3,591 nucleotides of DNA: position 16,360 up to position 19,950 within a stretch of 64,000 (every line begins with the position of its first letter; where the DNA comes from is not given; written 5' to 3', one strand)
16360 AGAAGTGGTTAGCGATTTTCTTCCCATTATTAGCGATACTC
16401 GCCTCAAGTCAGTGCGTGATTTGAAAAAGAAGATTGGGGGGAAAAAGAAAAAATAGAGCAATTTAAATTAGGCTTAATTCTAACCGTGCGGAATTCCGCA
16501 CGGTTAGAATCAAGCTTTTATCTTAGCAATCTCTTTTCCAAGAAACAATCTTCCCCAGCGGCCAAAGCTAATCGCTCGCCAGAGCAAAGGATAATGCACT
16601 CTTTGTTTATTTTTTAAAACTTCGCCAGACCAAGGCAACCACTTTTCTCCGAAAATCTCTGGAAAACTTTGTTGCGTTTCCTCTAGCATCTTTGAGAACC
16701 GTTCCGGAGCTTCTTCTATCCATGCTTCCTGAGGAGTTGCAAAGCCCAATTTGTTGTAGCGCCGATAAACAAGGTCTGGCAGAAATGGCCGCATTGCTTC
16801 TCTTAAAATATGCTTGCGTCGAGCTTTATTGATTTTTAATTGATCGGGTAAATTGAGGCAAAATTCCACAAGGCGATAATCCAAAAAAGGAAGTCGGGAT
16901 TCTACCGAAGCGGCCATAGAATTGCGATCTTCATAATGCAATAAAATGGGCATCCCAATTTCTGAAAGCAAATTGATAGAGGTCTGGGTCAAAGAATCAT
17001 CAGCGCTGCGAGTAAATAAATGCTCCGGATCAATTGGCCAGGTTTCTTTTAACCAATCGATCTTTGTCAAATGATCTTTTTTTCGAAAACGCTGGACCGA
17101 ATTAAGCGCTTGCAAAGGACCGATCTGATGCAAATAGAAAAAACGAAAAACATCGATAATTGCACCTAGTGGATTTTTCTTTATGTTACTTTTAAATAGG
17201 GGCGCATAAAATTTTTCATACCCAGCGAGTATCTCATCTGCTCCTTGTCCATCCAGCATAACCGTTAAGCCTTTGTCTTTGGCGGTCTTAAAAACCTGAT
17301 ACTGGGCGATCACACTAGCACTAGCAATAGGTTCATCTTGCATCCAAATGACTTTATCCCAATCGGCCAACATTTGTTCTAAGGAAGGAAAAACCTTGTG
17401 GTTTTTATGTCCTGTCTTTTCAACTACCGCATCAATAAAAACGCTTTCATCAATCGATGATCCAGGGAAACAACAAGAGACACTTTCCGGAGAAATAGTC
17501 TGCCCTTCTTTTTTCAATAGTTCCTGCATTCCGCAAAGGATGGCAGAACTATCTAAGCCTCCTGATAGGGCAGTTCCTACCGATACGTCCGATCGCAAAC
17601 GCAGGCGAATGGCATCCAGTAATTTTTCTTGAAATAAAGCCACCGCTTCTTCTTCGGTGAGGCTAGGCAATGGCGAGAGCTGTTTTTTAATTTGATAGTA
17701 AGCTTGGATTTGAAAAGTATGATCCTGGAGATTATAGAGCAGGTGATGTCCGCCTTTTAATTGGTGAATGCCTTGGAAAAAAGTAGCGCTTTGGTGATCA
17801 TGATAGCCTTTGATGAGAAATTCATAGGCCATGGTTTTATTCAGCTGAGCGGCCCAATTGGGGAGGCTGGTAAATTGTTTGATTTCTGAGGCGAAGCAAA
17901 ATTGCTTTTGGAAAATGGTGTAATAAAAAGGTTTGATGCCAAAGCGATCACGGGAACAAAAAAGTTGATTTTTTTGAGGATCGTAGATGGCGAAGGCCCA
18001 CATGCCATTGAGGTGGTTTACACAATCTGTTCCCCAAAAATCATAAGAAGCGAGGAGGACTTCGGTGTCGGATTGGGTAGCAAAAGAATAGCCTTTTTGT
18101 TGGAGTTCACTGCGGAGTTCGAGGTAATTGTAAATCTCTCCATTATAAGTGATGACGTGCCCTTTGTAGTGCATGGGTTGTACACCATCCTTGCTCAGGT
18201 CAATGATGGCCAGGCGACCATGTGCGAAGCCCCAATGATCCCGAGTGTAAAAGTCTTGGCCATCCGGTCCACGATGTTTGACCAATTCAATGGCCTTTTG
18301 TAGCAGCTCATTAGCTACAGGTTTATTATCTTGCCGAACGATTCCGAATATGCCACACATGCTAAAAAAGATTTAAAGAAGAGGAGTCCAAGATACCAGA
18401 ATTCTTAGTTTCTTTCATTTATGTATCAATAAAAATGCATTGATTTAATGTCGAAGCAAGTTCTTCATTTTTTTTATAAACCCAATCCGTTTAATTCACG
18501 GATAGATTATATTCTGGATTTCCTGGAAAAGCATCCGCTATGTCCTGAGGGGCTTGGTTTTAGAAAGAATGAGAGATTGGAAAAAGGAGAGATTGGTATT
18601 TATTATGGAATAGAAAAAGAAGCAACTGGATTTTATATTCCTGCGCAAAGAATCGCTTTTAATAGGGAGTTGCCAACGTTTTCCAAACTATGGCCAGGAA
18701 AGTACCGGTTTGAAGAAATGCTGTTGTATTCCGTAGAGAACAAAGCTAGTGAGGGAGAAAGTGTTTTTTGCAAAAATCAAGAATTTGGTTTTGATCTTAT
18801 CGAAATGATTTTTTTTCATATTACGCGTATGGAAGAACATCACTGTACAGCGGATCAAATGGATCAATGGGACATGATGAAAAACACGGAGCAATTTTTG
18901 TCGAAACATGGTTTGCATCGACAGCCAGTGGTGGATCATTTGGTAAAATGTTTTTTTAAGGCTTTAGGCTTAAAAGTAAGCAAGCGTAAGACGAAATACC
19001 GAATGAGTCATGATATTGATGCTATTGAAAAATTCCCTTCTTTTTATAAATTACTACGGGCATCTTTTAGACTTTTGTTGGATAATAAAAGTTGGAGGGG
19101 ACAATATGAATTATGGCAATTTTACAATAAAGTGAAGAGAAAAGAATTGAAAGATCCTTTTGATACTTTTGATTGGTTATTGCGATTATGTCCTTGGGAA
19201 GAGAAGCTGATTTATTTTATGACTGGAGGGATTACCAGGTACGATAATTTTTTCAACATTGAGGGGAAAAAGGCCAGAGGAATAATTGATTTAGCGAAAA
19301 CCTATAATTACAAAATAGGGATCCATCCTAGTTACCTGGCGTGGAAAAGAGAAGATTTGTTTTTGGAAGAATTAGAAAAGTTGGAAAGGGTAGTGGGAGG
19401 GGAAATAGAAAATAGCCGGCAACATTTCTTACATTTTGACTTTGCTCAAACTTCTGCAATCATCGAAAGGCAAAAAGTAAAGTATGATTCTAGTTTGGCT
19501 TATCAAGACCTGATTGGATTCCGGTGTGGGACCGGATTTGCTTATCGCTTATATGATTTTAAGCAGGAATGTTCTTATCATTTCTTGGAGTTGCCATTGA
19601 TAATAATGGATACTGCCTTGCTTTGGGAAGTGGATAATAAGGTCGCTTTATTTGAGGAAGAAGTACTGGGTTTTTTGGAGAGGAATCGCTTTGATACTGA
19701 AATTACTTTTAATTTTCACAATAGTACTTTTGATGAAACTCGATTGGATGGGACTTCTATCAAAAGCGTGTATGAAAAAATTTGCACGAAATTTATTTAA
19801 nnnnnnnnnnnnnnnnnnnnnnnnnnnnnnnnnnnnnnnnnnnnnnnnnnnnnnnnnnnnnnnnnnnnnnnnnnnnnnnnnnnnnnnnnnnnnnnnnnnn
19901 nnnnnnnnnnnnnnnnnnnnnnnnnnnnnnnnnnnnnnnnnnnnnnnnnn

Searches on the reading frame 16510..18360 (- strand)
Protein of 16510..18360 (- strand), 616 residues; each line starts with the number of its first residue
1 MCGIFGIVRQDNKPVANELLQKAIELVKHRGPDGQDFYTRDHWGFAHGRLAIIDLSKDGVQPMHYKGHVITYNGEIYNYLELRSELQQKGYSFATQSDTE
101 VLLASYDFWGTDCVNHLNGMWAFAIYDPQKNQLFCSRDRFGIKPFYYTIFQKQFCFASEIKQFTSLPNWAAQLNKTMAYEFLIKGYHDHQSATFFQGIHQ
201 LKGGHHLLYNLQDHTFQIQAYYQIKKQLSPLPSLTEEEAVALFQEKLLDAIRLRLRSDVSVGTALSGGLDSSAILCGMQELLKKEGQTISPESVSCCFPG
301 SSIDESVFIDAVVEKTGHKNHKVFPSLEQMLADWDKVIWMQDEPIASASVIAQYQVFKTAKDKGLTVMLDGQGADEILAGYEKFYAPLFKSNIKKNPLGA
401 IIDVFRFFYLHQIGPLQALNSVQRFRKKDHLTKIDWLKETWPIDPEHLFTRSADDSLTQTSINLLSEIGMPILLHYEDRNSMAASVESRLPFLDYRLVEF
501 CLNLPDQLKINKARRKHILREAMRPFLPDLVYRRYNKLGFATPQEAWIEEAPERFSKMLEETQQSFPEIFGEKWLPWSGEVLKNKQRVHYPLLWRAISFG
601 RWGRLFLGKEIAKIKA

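Call 71: search_protein_families(library=pfam, max_evalue=0.000001, proteins=[window:16510-18360:-])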
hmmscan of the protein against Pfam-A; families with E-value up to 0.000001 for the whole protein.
window:16510-18360:- (616 aa): 3 families
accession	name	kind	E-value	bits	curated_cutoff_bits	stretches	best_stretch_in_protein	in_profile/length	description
PF00733.27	Asn_synthase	-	9e-66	223.4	21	1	243-562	2-311/354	Asparagine synthase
PF13537.11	GATase_7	-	3e-44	150.4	25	1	47-164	1-122/123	Glutamine amidotransferase domain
PF13522.11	GATase_6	-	3.3e-41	140.8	27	1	32-159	1-130/130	Glutamine amidotransferase domain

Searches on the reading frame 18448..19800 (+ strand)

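Call 71: search_protein_families(library=pfam, max_evalue=0.000001, proteins=[window:18448-19800:+])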
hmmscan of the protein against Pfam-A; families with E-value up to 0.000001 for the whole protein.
window:18448-19800:+ (450 aa): 1 family
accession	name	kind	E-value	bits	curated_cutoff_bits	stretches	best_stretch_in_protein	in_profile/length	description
PF23019.1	DUF7033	-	4.2e-10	40.3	27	1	114-193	2-84/90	Family of unknown function (DUF7033)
